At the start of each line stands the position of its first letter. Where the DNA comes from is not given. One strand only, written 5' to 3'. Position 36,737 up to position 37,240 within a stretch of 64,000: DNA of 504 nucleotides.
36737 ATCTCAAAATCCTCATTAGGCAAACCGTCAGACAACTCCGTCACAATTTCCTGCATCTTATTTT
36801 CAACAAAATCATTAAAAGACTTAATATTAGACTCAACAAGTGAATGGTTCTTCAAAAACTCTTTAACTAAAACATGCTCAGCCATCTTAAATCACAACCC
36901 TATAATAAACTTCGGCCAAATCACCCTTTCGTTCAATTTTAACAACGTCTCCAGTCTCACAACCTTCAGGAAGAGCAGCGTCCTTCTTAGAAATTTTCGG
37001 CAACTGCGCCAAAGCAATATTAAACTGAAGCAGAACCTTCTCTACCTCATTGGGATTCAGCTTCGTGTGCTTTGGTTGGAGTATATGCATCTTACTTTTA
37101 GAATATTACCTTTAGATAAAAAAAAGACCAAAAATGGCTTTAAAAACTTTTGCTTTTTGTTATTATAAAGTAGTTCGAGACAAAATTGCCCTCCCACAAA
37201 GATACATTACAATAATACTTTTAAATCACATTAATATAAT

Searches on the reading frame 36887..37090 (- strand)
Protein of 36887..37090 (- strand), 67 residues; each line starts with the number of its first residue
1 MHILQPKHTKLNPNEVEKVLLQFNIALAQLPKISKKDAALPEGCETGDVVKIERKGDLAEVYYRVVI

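Call 16: search_protein_families(library=pfam, proteins=[window:36887-37090:-], max_evalue=0.001)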
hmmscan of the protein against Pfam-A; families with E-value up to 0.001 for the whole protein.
window:36887-37090:- (67 aa): 1 family
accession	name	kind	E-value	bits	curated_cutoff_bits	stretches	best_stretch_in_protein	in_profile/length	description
PF01191.24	RNA_pol_Rpb5_C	-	2e-17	63.1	23.5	1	2-66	6-73/73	RNA polymerase Rpb5, C-terminal domain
